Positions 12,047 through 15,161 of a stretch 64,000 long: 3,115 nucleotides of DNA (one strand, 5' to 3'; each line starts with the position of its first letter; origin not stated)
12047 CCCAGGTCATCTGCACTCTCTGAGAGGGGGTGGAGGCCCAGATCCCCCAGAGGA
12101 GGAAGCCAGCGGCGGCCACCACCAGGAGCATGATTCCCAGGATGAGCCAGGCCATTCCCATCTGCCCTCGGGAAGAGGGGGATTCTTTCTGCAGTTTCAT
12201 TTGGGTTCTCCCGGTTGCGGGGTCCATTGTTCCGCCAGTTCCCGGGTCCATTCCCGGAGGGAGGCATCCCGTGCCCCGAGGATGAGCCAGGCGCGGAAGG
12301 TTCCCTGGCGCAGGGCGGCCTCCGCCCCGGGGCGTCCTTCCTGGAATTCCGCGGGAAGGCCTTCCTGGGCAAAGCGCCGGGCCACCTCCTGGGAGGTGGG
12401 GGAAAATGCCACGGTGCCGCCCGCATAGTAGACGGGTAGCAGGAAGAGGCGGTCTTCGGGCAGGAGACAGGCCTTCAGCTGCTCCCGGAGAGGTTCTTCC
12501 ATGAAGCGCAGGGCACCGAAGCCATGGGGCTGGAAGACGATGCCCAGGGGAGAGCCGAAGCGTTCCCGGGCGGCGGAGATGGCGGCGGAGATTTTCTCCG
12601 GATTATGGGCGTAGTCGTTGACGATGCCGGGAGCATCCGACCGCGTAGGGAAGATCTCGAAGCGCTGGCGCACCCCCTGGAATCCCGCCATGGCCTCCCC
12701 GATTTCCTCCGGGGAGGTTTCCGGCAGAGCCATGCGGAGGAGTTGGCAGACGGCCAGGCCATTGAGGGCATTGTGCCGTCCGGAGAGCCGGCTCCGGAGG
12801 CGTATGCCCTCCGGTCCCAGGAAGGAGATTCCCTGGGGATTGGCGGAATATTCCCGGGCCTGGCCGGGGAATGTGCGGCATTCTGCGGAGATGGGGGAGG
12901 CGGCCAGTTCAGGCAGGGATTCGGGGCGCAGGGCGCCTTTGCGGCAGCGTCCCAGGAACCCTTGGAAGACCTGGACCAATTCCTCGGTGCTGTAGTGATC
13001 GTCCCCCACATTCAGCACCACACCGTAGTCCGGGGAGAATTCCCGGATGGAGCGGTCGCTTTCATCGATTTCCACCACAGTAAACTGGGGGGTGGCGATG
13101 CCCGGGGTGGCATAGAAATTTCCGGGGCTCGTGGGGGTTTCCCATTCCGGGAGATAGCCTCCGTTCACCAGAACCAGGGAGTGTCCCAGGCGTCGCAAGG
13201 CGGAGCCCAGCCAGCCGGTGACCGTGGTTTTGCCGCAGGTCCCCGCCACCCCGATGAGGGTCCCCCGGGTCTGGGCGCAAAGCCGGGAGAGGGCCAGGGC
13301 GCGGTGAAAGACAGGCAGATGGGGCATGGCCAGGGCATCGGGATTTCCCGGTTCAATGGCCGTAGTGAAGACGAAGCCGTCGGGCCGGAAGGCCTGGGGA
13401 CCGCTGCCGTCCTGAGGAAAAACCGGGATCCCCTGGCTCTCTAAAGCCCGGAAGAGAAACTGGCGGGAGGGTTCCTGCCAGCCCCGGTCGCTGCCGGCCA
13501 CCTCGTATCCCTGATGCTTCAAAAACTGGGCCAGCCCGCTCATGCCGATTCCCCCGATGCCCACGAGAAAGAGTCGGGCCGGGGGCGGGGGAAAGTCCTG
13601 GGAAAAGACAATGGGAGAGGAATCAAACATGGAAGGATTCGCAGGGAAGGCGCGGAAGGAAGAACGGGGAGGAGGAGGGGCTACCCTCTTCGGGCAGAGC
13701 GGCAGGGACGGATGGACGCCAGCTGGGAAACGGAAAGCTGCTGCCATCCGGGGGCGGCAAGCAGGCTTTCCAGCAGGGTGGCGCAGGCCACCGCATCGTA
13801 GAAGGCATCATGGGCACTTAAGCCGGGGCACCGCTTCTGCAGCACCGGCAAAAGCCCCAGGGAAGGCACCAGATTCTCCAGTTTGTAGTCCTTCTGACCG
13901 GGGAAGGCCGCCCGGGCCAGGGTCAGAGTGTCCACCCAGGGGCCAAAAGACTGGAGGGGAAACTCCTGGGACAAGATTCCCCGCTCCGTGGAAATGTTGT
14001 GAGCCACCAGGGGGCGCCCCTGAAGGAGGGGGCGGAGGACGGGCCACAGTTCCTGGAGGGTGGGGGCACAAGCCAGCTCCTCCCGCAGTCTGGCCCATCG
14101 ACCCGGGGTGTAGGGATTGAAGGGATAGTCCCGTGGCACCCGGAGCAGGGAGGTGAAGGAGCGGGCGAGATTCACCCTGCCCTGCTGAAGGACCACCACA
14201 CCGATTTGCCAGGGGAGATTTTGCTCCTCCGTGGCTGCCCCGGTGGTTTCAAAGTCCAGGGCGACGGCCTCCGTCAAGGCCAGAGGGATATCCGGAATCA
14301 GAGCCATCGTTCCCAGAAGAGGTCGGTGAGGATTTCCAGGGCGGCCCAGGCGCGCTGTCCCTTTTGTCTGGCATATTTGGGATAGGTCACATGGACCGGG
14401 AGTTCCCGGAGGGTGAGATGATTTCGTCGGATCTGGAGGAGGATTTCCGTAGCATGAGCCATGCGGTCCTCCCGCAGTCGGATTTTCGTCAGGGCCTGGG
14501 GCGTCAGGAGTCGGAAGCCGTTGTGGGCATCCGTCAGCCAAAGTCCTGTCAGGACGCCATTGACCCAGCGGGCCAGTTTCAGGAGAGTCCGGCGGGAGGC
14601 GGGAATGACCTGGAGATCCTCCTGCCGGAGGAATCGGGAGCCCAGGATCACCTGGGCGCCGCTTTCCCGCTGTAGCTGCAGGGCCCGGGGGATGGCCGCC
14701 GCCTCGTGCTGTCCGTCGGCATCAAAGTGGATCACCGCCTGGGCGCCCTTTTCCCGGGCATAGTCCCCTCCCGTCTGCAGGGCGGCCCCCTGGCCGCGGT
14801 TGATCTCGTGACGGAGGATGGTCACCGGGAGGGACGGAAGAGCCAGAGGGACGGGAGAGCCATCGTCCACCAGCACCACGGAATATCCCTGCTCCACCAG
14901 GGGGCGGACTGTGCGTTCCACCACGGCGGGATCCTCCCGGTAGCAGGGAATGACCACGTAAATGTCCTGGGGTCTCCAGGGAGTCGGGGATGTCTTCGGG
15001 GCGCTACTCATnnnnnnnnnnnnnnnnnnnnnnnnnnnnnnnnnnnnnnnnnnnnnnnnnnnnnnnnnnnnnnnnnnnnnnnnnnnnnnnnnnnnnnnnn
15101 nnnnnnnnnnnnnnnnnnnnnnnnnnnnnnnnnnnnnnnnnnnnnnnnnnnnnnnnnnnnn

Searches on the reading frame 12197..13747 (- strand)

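Call 37: search_protein_families(library=pfam, proteins=[window:12197-13747:-], max_evalue=0.001)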
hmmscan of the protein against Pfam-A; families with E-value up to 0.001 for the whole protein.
window:12197-13747:- (516 aa): 3 families
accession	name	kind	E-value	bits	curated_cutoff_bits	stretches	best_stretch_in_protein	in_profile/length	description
PF01225.30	Mur_ligase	-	4.9e-12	46.5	21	1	62-159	5-93/95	Mur ligase family, catalytic domain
PF08245.18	Mur_ligase_M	-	3e-07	31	24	1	167-251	1-92/200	Mur ligase middle domain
PF02875.26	Mur_ligase_C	-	3e-05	25.3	28.4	1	362-416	2-53/127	Mur ligase, glutamate ligase domain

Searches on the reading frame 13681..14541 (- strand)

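Call 37: search_protein_families(library=pfam, proteins=[window:13681-14541:-], max_evalue=0.001)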
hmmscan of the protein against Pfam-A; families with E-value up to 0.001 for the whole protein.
window:13681-14541:- (286 aa): 1 family
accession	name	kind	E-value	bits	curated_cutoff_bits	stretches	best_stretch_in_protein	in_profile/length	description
PF00929.31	RNase_T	-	2.1e-10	41.8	24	1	93-256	1-163/164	Exonuclease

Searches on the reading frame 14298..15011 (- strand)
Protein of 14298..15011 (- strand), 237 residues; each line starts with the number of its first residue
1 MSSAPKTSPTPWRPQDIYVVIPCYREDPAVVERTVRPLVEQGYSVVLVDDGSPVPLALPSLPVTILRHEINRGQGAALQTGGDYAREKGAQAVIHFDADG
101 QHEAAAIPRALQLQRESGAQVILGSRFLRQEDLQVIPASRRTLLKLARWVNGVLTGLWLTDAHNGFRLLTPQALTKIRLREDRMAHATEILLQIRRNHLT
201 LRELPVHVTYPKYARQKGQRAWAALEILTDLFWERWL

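Call 37: search_protein_families(library=pfam, proteins=[window:14298-15011:-], max_evalue=0.001)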
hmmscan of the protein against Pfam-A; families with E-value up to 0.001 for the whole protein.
window:14298-15011:- (237 aa): 1 family
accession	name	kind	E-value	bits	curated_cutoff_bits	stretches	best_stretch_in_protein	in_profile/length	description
PF00535.33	Glycos_transf_2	-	1.5e-17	64.5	23.3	1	19-162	2-152/168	Glycosyl transferase family 2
